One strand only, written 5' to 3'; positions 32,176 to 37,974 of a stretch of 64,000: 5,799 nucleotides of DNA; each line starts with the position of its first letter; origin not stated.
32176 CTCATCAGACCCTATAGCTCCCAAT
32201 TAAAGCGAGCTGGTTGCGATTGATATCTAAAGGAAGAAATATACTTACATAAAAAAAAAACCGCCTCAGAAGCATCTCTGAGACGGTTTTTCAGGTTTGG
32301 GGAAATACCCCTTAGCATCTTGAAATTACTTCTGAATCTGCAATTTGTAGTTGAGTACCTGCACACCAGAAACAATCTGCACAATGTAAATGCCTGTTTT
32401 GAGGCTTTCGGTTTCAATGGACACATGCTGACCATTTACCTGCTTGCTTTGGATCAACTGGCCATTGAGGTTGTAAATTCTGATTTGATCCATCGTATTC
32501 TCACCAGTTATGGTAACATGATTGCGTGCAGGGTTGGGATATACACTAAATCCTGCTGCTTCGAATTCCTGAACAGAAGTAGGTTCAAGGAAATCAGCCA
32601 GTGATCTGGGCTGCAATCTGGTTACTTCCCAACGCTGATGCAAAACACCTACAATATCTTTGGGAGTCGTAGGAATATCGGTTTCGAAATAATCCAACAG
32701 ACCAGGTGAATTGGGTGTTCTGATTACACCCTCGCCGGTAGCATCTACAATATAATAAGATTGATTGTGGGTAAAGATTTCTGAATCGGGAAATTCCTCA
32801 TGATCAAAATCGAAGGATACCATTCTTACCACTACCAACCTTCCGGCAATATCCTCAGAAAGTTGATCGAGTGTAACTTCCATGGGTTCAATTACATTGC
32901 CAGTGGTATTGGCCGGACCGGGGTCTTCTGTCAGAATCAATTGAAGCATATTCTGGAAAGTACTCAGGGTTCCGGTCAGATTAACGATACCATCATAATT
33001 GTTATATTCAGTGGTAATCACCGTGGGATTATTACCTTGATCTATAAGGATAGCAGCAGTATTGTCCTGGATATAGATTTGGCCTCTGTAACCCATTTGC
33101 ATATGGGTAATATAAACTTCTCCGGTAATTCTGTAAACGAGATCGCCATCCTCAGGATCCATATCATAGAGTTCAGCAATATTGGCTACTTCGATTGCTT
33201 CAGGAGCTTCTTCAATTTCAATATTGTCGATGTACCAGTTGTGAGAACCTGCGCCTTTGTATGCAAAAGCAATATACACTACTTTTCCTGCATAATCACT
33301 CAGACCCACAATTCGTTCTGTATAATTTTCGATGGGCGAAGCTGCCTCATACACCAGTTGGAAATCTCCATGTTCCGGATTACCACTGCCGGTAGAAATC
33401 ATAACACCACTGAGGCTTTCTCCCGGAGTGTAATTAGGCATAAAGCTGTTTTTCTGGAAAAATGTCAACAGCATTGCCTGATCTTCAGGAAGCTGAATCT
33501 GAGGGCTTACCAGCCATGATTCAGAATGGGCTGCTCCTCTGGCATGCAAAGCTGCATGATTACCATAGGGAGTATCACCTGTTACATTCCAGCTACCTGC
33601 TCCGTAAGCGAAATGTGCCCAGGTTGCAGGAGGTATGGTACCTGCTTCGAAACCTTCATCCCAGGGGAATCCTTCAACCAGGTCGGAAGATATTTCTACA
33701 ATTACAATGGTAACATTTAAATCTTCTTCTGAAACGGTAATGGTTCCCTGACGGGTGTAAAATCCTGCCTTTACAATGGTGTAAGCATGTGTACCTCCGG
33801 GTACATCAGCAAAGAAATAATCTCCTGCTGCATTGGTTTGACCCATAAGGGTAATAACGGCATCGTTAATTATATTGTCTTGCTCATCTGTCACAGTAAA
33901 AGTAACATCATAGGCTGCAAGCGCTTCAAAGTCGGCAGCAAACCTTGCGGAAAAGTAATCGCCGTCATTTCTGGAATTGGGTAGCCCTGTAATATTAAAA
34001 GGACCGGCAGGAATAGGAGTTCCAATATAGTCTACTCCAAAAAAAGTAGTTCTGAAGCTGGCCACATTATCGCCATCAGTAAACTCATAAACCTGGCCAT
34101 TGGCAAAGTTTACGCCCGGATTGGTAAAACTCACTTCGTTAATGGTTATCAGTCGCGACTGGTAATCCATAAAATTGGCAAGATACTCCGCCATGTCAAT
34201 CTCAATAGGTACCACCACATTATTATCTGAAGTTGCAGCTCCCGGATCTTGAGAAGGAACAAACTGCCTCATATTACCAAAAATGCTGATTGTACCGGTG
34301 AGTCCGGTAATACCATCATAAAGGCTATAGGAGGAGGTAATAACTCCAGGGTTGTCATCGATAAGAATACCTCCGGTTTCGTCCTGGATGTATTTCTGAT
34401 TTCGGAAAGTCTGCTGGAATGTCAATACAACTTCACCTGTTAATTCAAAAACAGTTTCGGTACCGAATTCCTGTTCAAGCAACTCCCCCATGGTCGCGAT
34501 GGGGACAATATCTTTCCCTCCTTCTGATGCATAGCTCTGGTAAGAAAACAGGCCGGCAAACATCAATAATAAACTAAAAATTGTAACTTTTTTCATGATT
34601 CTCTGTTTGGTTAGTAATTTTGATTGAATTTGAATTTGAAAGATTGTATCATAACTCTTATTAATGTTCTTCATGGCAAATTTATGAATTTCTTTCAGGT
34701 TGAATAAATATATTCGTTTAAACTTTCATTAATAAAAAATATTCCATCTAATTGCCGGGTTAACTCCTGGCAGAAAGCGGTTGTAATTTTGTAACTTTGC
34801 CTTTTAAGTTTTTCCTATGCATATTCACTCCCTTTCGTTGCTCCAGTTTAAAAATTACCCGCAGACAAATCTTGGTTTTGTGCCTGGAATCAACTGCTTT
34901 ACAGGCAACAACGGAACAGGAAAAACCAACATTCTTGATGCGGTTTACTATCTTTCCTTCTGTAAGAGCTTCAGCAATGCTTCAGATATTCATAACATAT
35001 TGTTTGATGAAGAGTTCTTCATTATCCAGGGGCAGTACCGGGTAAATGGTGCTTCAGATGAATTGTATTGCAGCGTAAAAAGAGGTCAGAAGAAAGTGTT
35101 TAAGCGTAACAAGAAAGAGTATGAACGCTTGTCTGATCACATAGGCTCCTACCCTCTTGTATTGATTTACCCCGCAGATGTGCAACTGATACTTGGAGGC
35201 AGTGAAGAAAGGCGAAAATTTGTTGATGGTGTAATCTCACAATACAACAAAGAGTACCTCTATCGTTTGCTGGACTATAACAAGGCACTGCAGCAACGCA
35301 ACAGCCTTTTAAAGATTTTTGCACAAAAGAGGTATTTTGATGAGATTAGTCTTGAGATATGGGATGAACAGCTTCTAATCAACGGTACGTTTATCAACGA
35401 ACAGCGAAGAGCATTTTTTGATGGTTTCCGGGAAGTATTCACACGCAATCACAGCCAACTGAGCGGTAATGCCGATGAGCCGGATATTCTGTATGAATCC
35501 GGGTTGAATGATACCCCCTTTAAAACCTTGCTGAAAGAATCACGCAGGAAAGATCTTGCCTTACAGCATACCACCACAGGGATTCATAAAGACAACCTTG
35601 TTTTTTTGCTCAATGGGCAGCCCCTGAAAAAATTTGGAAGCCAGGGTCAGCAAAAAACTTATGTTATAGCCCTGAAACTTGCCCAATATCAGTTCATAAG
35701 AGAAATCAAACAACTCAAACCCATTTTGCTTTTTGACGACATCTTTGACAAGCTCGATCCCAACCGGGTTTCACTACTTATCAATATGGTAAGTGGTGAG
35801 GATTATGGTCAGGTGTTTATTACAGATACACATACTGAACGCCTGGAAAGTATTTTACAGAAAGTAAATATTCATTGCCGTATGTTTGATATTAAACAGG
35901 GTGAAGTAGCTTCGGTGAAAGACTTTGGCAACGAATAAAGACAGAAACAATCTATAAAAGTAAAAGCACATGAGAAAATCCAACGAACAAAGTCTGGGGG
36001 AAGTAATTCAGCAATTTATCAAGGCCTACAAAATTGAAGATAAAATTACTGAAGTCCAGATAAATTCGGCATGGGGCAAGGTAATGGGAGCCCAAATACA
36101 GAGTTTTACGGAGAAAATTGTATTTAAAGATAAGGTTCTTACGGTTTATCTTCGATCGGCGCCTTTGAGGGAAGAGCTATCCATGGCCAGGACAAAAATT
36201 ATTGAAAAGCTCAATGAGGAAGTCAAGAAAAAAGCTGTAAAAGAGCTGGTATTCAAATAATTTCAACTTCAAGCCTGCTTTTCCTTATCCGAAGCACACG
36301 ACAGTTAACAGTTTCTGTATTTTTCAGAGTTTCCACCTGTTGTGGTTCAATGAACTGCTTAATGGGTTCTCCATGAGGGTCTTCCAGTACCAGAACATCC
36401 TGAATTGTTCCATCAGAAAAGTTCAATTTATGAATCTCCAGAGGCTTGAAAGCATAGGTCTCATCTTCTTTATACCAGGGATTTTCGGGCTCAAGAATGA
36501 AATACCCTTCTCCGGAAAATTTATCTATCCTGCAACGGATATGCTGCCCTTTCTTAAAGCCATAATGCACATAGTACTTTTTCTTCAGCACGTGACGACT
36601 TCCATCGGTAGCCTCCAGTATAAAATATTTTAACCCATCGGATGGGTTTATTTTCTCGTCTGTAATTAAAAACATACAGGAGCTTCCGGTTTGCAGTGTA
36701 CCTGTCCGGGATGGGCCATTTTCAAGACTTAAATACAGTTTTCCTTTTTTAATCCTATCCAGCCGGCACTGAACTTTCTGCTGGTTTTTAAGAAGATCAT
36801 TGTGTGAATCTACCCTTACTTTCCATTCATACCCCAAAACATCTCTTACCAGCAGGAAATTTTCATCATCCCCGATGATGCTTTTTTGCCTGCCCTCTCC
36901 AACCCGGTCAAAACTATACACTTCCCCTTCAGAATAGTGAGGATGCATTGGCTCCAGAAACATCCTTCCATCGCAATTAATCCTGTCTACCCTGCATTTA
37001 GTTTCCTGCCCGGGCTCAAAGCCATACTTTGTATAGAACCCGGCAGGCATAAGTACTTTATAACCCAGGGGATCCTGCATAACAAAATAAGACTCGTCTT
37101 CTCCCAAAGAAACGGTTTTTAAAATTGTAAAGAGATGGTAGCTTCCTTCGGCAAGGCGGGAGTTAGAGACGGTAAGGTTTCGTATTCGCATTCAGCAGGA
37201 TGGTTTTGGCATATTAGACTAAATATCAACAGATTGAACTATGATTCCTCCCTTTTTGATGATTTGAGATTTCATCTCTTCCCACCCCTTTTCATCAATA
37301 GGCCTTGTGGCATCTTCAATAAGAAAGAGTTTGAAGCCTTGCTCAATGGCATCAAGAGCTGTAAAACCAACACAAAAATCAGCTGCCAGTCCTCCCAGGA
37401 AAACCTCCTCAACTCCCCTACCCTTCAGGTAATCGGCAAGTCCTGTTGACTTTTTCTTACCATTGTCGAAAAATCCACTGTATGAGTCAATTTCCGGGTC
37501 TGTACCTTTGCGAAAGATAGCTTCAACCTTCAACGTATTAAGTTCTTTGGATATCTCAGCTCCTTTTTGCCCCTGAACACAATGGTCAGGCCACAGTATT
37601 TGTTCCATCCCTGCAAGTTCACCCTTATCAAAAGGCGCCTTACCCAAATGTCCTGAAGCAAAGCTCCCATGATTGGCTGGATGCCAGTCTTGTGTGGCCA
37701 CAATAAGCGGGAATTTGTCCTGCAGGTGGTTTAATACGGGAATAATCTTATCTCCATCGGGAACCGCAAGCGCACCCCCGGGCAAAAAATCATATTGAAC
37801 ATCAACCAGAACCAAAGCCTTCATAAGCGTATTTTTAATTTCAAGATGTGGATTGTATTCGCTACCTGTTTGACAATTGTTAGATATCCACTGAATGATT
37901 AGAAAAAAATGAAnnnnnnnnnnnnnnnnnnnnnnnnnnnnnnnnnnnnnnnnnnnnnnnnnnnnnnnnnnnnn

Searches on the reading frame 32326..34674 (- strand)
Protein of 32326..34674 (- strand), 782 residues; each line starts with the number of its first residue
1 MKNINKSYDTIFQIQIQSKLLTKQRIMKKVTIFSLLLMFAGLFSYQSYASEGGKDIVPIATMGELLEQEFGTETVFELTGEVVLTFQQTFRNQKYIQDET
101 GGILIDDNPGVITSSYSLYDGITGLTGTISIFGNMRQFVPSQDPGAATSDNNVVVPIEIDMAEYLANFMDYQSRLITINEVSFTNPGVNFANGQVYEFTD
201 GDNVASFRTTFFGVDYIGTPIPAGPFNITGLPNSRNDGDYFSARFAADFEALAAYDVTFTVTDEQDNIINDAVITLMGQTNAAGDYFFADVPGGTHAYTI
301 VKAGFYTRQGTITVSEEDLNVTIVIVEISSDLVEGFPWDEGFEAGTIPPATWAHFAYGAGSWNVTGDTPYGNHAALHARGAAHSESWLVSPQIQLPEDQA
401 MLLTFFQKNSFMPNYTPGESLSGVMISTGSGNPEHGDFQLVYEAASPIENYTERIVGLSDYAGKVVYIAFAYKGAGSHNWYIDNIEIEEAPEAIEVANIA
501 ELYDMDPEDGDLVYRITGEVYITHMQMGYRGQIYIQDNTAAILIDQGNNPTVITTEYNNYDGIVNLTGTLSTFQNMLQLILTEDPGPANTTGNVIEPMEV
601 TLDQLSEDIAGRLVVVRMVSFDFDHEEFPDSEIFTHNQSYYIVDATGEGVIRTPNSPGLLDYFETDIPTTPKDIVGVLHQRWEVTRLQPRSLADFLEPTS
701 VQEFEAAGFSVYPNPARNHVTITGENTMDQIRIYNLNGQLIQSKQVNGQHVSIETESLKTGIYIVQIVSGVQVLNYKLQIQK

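Call 63: search_protein_families(library=pfam, proteins=[window:32326-34674:-], max_evalue=0.00001)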
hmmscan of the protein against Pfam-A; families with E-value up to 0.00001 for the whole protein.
window:32326-34674:- (782 aa): 2 families
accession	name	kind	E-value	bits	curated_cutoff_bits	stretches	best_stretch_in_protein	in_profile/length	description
PF18942.5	DUF5689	-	3.6e-15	56.9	28.6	1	146-245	113-213/217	Family of unknown function (DUF5689)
PF18962.6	Por_Secre_tail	-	9.8e-15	55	27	1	711-777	1-72/75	Secretion system C-terminal sorting domain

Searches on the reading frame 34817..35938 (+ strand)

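Call 63: search_protein_families(library=pfam, proteins=[window:34817-35938:+], max_evalue=0.00001)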
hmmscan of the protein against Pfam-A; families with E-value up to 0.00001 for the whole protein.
window:34817-35938:+ (373 aa): 4 families
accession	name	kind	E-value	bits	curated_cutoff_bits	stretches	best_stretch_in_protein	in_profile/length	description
PF02463.25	SMC_N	-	2e-17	63.8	40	1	3-346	2-205/220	RecF/RecN/SMC N terminal domain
PF13304.12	AAA_21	-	2.4e-08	34.9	27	1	25-336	1-296/304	AAA domain, putative AbiEii toxin, Type IV TA system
PF13175.12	AAA_15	-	5e-07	30.1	32.1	1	1-119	1-82/374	AAA ATPase domain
PF13476.12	AAA_23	-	5.4e-07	30.9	27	1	6-172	2-142/201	AAA domain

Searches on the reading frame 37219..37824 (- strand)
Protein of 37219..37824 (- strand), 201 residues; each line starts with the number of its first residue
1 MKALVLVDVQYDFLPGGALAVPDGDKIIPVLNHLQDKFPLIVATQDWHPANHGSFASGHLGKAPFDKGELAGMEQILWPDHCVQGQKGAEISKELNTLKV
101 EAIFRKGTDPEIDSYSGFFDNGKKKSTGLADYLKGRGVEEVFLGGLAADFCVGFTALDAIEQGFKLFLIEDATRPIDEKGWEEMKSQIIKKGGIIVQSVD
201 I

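Call 63: search_protein_families(library=pfam, proteins=[window:37219-37824:-], max_evalue=0.00001)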
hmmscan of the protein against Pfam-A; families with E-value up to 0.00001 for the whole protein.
window:37219-37824:- (201 aa): 1 family
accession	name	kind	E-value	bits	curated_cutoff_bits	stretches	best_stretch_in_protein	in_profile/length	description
PF00857.26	Isochorismatase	-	1.1e-21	78.1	27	1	3-196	2-171/175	Isochorismatase domain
